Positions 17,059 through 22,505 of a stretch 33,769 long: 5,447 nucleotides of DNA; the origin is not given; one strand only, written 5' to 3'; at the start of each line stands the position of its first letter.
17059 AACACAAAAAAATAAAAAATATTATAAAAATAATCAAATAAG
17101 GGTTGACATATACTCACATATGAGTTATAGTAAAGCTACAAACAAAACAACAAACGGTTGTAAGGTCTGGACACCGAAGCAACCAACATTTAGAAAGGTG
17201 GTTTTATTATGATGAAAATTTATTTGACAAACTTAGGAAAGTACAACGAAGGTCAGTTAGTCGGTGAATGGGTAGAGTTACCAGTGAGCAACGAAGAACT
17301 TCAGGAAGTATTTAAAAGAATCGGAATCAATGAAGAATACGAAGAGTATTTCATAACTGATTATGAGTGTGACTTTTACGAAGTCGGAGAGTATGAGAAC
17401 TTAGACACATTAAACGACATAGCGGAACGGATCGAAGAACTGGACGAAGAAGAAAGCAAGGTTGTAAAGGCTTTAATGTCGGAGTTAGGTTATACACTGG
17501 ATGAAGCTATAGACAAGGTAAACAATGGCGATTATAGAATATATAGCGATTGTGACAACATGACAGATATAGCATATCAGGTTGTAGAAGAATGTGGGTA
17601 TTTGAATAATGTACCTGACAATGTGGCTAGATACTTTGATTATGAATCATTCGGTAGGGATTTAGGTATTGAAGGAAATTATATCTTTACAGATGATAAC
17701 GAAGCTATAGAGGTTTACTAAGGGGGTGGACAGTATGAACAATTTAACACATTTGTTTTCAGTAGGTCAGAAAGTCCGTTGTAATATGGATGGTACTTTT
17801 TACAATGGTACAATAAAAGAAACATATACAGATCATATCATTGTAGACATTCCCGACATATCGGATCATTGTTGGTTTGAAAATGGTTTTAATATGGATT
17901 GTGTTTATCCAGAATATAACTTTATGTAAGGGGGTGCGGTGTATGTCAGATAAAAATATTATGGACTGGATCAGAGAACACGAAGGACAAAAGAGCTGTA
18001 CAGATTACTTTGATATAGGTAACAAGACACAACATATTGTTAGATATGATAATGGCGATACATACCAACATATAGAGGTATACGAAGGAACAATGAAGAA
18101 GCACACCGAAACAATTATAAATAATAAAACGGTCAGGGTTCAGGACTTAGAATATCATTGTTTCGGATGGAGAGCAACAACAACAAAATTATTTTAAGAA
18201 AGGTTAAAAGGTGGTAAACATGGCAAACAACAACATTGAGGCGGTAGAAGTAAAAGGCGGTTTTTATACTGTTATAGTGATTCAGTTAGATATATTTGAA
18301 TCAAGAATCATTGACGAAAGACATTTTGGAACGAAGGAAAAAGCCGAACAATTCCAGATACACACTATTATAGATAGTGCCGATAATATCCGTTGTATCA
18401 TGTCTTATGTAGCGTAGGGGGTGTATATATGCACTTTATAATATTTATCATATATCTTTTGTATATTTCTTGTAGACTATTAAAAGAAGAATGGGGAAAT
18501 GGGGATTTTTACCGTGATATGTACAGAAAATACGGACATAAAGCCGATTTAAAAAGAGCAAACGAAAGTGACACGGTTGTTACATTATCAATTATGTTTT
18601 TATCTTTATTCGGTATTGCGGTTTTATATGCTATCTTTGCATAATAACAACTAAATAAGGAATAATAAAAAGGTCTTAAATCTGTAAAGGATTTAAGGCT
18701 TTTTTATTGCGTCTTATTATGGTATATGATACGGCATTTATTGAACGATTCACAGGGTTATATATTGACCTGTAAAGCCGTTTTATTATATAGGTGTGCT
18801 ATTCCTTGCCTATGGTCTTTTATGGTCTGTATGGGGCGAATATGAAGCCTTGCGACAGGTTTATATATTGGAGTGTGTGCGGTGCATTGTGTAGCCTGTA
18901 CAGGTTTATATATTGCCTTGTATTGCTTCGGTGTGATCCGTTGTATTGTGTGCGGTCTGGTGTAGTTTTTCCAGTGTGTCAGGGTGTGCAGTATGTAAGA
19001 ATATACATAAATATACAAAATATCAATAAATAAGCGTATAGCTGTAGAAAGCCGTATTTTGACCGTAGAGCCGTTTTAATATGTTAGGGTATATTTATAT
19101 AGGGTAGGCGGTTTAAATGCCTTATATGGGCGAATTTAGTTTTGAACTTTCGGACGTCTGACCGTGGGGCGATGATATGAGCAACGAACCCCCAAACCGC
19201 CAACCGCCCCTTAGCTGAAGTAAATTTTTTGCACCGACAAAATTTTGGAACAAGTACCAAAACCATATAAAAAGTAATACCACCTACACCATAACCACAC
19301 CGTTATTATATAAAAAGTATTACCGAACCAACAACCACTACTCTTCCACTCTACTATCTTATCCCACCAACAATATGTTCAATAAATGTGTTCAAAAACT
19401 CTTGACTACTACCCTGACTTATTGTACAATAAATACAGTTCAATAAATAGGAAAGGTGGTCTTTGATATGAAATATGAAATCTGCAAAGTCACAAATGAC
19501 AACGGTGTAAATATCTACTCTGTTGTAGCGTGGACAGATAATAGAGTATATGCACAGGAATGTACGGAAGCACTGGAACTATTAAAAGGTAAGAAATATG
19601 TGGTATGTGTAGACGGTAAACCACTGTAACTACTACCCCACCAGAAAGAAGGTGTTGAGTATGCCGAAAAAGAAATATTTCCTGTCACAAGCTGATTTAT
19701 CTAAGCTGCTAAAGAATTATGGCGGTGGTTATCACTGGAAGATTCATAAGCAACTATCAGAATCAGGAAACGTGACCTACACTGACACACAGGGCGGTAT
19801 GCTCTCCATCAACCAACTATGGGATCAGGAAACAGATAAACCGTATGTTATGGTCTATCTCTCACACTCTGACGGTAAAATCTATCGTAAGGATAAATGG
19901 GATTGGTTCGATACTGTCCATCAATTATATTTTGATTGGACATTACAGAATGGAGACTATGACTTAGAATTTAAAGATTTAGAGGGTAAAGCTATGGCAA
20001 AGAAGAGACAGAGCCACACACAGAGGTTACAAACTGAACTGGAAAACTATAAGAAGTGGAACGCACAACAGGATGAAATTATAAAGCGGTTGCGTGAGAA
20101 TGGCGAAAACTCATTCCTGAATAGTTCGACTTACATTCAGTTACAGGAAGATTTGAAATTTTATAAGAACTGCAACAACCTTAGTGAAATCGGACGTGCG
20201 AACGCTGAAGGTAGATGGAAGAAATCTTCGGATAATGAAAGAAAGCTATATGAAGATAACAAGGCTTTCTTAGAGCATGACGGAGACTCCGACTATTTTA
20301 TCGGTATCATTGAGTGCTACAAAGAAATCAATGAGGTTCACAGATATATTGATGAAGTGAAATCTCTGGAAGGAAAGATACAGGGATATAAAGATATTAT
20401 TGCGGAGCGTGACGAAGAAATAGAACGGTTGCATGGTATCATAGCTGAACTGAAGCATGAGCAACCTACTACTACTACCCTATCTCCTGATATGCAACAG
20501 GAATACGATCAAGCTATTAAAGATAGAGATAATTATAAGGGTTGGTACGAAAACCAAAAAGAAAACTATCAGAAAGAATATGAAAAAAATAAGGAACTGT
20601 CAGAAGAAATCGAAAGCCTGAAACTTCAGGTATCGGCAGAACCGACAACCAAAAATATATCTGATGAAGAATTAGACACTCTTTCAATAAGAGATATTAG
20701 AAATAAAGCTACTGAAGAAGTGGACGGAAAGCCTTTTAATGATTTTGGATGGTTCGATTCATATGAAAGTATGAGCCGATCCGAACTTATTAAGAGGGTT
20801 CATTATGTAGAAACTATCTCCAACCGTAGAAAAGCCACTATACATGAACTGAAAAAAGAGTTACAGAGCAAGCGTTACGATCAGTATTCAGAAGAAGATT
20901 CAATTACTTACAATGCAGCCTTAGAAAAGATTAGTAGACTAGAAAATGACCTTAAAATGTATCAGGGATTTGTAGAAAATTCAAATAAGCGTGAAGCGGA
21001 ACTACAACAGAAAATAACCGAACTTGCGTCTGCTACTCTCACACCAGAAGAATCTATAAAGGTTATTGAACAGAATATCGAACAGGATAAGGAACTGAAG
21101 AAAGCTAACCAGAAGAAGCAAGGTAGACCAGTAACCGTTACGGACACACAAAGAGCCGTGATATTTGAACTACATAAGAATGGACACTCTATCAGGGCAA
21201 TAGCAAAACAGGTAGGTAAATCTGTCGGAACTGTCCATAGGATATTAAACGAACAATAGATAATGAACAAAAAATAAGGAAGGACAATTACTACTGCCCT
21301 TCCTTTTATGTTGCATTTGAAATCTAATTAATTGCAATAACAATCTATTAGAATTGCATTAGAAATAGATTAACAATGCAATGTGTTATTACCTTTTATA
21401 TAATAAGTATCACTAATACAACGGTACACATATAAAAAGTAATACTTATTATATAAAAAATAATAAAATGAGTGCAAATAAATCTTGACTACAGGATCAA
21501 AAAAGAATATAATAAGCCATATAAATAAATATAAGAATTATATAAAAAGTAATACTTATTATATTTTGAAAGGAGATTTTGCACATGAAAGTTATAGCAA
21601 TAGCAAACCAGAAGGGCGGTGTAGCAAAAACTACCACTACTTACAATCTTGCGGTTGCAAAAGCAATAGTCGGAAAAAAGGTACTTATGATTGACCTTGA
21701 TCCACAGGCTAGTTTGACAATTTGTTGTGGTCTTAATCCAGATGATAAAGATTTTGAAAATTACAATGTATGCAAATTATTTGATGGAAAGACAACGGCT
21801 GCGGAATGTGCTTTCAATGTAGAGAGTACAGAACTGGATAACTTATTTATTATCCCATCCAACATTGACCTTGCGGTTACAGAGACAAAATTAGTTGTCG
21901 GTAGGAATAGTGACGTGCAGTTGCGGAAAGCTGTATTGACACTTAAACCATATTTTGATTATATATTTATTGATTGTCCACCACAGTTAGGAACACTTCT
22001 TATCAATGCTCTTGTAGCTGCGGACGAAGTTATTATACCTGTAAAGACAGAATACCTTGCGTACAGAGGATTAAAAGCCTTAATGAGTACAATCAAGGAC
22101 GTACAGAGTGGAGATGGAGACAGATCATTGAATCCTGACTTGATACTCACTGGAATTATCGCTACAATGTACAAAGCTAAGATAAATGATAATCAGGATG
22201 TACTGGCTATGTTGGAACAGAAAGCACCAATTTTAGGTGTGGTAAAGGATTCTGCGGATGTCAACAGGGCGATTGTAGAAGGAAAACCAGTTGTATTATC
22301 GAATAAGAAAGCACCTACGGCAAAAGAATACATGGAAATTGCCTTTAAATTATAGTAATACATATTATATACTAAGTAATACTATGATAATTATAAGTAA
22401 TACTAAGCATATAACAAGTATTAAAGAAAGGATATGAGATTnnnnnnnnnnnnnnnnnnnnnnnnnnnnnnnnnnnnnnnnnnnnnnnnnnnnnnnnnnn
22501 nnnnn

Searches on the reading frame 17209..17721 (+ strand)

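Call 14: search_protein_families(library=pfam, proteins=[window:17209-17721:+], max_evalue=0.01)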
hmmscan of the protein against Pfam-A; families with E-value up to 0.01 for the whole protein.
window:17209-17721:+ (170 aa): 1 family
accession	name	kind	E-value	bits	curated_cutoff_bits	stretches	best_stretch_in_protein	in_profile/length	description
PF07275.16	ArdA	-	7.5e-43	147.3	27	1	4-163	1-151/155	Antirestriction protein (ArdA)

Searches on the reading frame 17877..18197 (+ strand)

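Call 14: search_protein_families(library=pfam, proteins=[window:17877-18197:+], max_evalue=0.01)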
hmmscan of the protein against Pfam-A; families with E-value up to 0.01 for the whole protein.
window:17877-18197:+ (106 aa): 2 families
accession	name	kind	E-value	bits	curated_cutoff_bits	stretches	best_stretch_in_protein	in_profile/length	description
PF16461.11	Phage_TTP_12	-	0.0014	19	26.1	1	29-82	67-116/135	Lambda phage tail tube protein, TTP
PF24839.1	DUF7718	-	0.0058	16.9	25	1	47-80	38-71/104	Domain of unknown function (DUF7718)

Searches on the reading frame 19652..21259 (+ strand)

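Call 14: search_protein_families(library=pfam, proteins=[window:19652-21259:+], max_evalue=0.01)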
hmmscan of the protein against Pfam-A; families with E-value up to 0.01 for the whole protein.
window:19652-21259:+ (535 aa): 11 families
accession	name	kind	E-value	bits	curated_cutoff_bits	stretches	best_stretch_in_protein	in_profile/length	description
PF13936.12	HTH_38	-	1.5e-07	31.4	27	1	497-531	6-40/44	Helix-turn-helix domain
PF02796.21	HTH_7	-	3e-07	30.9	23.8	1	491-534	1-44/45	Helix-turn-helix domain of resolvase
PF19575.5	HTH_58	-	1.8e-06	28.2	23.8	1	506-534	21-49/62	Helix-turn-helix domain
PF13384.12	HTH_23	-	2.1e-06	27.8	24.6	1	497-533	3-39/50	Homeodomain-like domain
PF13542.12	HTH_Tnp_ISL3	-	3.3e-06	26.9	27.4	1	502-533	18-48/51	Helix-turn-helix domain of transposase family ISL3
PF13412.12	HTH_24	-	4.1e-05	23.5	21.9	1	498-534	3-40/48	Winged helix-turn-helix DNA-binding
PF25212.1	HVO_A0114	-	0.0006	20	27.6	0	509-532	34-57/84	HVO_A0114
PF25787.1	HTH_SB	-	0.002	18.3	43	0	501-532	12-43/53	Sleeping Beauty transposase HTH domain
PF19610.4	DUF6115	-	0.0027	18.5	27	1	432-532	37-131/134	Family of unknown function (DUF6115)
PF13551.12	HTH_29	-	0.0043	17.5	28.1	0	501-533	1-34/64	Winged helix-turn helix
PF08281.18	Sigma70_r4_2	-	0.0059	16.7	25.7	0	500-530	14-45/54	Sigma-70, region 4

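Call 78: search_protein_families(library=phrogs, proteins=[window:19652-21259:+], max_evalue=0.001)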
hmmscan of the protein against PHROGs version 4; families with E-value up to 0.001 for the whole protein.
window:19652-21259:+ (535 aa): 4 families
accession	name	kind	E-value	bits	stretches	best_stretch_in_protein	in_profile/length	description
phrog_125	-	DNA, RNA and nucleotide metabolism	7.9e-06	26.6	1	471-534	138-202/254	DNA invertase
phrog_5497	-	DNA, RNA and nucleotide metabolism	2.7e-05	25.3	1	491-535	25-65/65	HTH DNA binding protein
phrog_1482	-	head and packaging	0.00031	21.4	0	484-534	3-54/147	terminase small subunit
phrog_5536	-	unknown function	0.00063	20.6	0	494-532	4-42/172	-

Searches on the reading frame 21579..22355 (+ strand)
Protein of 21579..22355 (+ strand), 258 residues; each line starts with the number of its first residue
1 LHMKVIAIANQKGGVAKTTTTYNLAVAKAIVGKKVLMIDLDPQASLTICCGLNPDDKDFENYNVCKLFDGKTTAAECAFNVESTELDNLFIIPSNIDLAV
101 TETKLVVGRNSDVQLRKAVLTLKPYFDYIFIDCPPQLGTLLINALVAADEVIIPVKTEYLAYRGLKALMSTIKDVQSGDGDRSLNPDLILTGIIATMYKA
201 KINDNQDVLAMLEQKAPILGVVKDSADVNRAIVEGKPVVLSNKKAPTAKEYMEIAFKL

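Call 14: search_protein_families(library=pfam, proteins=[window:21579-22355:+], max_evalue=0.01)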
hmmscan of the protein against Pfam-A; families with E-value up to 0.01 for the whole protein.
window:21579-22355:+ (258 aa): 7 families
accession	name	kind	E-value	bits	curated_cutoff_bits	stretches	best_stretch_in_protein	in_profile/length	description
PF13614.12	AAA_31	-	7e-52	176.4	27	1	3-177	1-169/177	AAA domain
PF01656.29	CbiA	-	2.1e-23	83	25.4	1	6-238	1-125/125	CobQ/CobB/MinD/ParA nucleotide binding domain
PF09140.17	MipZ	-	1.2e-10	41.6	20.7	2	5-42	2-39/262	ATPase MipZ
PF00142.24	Fer4_NifH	-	8.2e-08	32.5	25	1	11-47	7-43/271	4Fe-4S iron sulfur cluster binding proteins, NifH/frxC family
PF10609.15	ParA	-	1e-07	32.1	27.1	1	4-42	4-42/246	NUBPL iron-transfer P-loop NTPase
PF06564.18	CBP_BcsQ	-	2.2e-07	31.1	21.3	1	3-158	1-148/234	Cellulose biosynthesis protein BcsQ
PF02374.21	ArsA_ATPase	-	0.0001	22.1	24.3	1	4-46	2-43/305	Anion-transporting ATPase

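Call 93: search_dna_similar(query=window:21579-22355:+, collection=plasmids, mode=protein, max_rows=8)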
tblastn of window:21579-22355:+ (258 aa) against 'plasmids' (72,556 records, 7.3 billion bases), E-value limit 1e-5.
The search stops at 5000 records and this limit was reached: more records match than are counted here, and every count below describes the 5000 best-scoring records only.
Records with a match: at least 5000; places in all: 5993; records where one place covers at least 80% of the query: 2608.
Best place of each record, by identity: <60% 5000.
By first word of the organism name: Rhizobium 621; Enterococcus 430; Acinetobacter 259; Agrobacterium 256; Sinorhizobium 173; Pseudosulfitobacter 173; Borreliella 127; Clostridium 111; Borrelia 100; Bradyrhizobium 98; and 435 more.
By predicted mobility (MOB-suite, as given by PLSDB): non-mobilizable 2553; conjugative 1290; mobilizable 1157.
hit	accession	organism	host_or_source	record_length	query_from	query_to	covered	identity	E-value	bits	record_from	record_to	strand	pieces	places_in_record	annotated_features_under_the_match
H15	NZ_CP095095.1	Flavonifractor plautii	Homo sapiens,isolate,feces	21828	3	255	98%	45.9%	1e-55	198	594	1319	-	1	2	AAA family ATPase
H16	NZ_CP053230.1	Enterocloster bolteae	mouse,cell culture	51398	5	255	97%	43.1%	3e-54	195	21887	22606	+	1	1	AAA family ATPase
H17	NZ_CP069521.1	Enterocloster bolteae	-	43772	5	255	97%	43.1%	3e-54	194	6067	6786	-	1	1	AAA family ATPase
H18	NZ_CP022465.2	Enterocloster bolteae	cell culture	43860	5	255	97%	43.1%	3e-54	194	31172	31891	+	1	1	AAA family ATPase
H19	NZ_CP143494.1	Clostridium perfringens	pig,fecal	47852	5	255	97%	43.0%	8e-54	193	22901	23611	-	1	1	AAA family ATPase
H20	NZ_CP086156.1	Clostridium tagluense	single colony,Lamb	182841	4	255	98%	42.7%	2e-48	178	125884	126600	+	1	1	AAA family ATPase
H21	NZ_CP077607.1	Clostridium tagluense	single colony,lamb meat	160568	4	255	98%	42.7%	3e-48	177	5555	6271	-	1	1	ParA family protein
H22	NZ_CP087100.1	Clostridium estertheticum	single colony,Vacuum packed lamb meat ...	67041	4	255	98%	42.3%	6e-49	179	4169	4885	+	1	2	ParA family protein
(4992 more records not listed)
